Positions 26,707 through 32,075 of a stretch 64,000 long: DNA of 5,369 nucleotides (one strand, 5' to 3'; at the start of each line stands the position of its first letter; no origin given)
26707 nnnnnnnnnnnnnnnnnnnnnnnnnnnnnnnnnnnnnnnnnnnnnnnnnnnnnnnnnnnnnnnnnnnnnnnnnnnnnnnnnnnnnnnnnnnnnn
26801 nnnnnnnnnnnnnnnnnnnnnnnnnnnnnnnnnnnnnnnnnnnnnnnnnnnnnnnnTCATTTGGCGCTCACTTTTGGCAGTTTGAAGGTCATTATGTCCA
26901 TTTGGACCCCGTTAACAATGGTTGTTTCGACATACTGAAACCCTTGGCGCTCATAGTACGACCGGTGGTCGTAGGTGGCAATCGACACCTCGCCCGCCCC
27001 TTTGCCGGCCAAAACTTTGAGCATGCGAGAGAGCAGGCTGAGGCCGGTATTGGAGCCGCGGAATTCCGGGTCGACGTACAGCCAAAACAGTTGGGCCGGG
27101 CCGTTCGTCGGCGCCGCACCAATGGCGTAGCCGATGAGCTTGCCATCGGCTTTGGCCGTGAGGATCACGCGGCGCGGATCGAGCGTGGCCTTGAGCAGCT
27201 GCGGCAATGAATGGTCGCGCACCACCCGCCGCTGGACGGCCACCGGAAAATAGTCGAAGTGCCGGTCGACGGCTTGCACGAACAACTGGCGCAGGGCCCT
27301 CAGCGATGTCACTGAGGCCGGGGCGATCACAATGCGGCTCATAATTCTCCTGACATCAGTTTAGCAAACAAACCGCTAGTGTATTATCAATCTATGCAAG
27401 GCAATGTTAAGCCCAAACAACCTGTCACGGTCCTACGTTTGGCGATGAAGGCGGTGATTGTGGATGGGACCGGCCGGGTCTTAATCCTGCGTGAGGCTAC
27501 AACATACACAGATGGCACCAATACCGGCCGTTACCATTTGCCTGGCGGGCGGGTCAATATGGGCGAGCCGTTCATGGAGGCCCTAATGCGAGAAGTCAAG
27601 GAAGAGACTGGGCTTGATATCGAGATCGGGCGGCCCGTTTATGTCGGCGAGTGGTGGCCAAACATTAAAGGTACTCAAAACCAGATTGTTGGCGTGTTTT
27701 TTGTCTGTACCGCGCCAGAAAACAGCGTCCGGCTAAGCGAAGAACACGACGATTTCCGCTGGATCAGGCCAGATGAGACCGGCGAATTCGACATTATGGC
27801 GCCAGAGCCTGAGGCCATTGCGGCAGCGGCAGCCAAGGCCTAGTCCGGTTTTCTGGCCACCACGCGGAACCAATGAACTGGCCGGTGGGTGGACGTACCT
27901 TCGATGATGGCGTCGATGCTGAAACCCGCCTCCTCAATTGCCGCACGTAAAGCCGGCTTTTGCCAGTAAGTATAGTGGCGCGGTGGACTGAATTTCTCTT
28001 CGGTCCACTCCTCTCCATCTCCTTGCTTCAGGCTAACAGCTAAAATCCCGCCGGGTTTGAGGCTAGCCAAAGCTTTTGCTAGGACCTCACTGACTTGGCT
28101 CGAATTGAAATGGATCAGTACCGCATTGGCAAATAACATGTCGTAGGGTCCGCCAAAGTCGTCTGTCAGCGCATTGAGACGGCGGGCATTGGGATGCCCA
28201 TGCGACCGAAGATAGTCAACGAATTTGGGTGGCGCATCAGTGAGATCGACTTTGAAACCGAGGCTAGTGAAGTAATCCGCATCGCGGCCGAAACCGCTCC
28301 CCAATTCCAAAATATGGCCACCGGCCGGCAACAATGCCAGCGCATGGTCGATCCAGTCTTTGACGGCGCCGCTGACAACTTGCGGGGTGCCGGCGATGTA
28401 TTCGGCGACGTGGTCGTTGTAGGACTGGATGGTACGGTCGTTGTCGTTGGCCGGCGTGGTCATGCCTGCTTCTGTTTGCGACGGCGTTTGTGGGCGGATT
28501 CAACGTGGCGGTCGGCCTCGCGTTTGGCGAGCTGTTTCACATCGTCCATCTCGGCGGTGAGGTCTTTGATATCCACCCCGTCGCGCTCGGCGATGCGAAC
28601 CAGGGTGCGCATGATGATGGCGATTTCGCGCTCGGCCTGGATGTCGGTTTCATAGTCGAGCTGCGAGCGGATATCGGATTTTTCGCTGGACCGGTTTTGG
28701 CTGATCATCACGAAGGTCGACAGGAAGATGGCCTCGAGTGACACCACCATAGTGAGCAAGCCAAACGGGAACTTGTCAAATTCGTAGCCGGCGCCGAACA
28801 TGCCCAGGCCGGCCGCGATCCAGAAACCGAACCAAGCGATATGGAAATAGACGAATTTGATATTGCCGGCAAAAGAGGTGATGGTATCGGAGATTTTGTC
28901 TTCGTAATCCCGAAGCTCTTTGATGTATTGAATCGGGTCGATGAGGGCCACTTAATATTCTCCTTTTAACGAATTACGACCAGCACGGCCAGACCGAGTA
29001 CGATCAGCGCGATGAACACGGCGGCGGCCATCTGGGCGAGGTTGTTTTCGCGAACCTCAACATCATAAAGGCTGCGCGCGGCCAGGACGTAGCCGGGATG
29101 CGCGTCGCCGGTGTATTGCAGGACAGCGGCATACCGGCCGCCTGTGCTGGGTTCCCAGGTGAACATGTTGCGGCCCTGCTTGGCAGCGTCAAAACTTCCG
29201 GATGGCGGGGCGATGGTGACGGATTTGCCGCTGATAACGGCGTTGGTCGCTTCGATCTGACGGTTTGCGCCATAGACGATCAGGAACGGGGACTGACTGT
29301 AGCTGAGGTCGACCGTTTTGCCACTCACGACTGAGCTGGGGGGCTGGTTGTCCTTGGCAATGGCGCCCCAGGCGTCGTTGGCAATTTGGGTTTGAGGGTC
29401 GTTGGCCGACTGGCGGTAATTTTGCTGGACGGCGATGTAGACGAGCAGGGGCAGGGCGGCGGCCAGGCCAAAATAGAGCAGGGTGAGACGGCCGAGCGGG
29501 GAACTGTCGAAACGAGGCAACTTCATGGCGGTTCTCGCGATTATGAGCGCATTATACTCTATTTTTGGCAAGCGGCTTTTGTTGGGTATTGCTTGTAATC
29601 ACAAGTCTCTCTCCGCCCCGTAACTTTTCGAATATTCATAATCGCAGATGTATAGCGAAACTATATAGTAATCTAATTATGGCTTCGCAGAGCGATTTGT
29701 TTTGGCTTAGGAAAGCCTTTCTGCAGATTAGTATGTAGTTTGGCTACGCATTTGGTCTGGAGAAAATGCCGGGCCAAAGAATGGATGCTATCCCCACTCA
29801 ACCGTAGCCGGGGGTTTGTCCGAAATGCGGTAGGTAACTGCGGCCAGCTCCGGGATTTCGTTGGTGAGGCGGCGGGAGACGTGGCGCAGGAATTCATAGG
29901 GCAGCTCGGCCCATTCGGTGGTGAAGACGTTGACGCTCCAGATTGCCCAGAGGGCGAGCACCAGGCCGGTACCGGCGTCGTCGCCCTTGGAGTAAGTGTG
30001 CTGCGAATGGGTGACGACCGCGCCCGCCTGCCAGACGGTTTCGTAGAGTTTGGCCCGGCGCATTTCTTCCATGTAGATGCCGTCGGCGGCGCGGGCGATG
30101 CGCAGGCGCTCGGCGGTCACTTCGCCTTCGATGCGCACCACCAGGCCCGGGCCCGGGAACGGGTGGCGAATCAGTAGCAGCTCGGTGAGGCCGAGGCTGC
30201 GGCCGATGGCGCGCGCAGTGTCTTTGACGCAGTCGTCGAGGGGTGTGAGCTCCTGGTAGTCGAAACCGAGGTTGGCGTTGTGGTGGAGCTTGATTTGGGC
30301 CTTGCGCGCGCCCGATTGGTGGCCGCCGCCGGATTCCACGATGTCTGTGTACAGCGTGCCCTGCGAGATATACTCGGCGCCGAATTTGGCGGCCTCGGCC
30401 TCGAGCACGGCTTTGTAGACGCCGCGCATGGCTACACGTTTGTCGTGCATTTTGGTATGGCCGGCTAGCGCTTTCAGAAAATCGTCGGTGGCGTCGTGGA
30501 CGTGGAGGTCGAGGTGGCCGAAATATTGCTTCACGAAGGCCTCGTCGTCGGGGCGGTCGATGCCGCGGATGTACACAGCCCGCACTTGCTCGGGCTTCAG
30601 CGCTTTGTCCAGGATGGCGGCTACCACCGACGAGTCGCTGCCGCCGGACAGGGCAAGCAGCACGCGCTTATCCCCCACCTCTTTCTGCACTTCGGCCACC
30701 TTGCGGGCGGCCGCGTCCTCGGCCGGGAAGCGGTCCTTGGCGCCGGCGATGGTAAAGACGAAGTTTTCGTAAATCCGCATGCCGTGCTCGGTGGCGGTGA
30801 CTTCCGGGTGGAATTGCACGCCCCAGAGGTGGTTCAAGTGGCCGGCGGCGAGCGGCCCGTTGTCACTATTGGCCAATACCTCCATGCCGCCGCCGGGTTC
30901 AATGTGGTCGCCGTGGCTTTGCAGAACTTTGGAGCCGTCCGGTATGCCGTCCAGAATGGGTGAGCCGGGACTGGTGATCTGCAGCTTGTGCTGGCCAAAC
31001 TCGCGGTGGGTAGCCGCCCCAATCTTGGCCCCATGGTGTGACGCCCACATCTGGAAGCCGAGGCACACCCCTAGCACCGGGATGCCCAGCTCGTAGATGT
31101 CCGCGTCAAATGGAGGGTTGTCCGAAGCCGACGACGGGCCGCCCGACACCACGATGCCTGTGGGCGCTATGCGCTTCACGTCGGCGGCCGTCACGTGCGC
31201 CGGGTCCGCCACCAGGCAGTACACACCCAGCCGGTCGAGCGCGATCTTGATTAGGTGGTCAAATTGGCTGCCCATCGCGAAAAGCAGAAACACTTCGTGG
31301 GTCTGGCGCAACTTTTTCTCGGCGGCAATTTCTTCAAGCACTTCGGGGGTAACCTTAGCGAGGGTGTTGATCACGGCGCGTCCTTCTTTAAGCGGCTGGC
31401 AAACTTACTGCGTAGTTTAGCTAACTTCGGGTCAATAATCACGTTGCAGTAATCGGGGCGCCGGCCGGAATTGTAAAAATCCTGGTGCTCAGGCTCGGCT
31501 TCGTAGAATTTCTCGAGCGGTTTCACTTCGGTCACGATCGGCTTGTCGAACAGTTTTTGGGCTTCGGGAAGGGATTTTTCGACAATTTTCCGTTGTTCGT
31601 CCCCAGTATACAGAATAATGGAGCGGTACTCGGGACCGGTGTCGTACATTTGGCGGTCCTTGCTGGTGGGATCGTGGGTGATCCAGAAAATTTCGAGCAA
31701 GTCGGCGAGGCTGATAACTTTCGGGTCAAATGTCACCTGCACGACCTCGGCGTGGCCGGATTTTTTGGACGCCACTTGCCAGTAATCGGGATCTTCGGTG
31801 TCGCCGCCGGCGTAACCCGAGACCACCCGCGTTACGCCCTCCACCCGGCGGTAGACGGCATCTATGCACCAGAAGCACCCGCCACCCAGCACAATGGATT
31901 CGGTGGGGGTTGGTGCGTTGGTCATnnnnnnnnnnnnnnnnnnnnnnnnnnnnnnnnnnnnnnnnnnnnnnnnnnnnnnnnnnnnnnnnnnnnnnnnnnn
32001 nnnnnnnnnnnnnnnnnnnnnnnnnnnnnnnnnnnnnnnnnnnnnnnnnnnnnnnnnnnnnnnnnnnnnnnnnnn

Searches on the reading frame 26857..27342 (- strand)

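Call 35: search_protein_families(library=pfam, proteins=[window:26857-27342:-], max_evalue=0.001)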
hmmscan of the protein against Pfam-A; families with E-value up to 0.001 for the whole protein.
window:26857-27342:- (161 aa): 3 families
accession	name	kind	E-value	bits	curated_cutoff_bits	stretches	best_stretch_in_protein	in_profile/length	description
PF00583.31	Acetyltransf_1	-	2.4e-10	41.2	20.7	1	41-135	21-116/116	Acetyltransferase (GNAT) family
PF13508.13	Acetyltransf_7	-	5e-09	36.8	27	1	58-136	3-83/84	Acetyltransferase (GNAT) domain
PF13673.13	Acetyltransf_10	-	2.4e-06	28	23.6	1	53-145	25-118/128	Acetyltransferase (GNAT) domain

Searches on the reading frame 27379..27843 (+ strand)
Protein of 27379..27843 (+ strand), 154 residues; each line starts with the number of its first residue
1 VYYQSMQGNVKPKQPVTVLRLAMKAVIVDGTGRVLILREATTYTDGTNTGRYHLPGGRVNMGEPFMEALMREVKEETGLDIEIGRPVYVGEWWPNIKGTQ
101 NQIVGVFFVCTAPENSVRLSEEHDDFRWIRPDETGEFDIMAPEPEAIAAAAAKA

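Call 35: search_protein_families(library=pfam, proteins=[window:27379-27843:+], max_evalue=0.001)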
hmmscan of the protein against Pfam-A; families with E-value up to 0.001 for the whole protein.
window:27379-27843:+ (154 aa): 1 family
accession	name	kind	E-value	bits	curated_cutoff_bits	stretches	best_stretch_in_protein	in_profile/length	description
PF00293.34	NUDIX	-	2.3e-18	66.9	21.1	1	20-136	3-119/134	NUDIX domain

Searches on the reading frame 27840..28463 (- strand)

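Call 35: search_protein_families(library=pfam, proteins=[window:27840-28463:-], max_evalue=0.001)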
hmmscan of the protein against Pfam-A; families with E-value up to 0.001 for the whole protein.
window:27840-28463:- (207 aa): 6 families
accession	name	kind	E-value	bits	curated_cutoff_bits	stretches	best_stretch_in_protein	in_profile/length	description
PF13489.12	Methyltransf_23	-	8.3e-12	45.6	27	1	33-184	8-162/164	Methyltransferase domain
PF08242.18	Methyltransf_12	-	5.5e-09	37.1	30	1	52-141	1-98/98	Methyltransferase domain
PF13649.12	Methyltransf_25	-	7e-08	33.5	27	1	51-139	1-97/97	Methyltransferase domain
PF08241.18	Methyltransf_11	-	1.3e-06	29.3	21.2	1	52-142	1-94/95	Methyltransferase domain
PF03848.20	TehB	-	0.0002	21.3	20.4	1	48-140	31-129/193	Tellurite resistance protein TehB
PF01739.24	CheR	-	0.00056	19.8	27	1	94-143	123-173/195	CheR methyltransferase, SAM binding domain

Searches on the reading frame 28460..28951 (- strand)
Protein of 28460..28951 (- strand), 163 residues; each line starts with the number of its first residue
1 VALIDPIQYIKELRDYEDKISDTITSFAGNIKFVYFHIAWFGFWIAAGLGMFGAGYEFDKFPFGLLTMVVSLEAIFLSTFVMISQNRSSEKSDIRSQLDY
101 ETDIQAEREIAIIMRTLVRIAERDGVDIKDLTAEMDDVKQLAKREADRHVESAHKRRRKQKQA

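Call 35: search_protein_families(library=pfam, proteins=[window:28460-28951:-], max_evalue=0.001)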
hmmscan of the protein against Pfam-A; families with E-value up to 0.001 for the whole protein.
window:28460-28951:- (163 aa): 1 family
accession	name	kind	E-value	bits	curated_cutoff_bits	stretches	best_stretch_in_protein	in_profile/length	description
PF06210.16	DUF1003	-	7.4e-26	90.8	27.4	1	29-125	2-97/103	Protein of unknown function (DUF1003)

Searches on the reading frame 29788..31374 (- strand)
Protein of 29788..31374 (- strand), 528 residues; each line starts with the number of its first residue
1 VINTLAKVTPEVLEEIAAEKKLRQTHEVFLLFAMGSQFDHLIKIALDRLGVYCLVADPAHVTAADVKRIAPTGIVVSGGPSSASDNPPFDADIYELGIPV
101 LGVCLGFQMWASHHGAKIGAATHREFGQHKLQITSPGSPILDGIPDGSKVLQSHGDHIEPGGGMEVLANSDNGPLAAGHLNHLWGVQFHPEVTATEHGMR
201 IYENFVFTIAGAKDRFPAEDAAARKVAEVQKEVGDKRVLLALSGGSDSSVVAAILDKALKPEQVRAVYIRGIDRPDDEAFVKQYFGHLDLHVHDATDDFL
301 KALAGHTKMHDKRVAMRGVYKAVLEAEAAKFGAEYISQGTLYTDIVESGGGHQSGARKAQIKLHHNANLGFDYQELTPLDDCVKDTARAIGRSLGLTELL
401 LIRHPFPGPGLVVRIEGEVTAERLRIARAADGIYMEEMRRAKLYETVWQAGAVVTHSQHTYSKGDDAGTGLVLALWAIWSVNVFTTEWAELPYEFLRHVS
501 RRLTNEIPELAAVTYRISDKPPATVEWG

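Call 36: search_protein_families(library=pfam, proteins=[window:29788-31374:-], max_evalue=0.001)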
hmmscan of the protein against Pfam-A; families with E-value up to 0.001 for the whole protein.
window:29788-31374:- (528 aa): 4 families
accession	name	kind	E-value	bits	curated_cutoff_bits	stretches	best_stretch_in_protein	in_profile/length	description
PF00117.34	GATase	-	1.3e-30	107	22.8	1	34-207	5-188/190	Glutamine amidotransferase class-I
PF00958.27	GMP_synt_C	-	7.3e-22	77.7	27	1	436-527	1-92/92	GMP synthase C terminal domain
PF02540.23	NAD_synthase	-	1e-06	28.5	21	1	228-277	11-61/242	NAD synthase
PF00733.27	Asn_synthase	-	0.00018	21.7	21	1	233-291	15-73/354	Asparagine synthase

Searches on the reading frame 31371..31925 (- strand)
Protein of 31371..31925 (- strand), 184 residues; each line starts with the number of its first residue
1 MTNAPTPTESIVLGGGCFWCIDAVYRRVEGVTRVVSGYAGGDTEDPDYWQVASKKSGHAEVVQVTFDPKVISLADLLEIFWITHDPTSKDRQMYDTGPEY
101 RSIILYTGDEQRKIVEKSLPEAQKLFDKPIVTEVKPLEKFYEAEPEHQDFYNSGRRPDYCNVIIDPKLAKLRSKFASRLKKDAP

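Call 36: search_protein_families(library=pfam, proteins=[window:31371-31925:-], max_evalue=0.001)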
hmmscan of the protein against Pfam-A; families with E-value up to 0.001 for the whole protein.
window:31371-31925:- (184 aa): 1 family
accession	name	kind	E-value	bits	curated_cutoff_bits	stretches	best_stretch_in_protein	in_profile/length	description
PF01625.27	PMSR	-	7.7e-57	192.3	23.7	1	11-160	2-152/153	Peptide methionine sulfoxide reductase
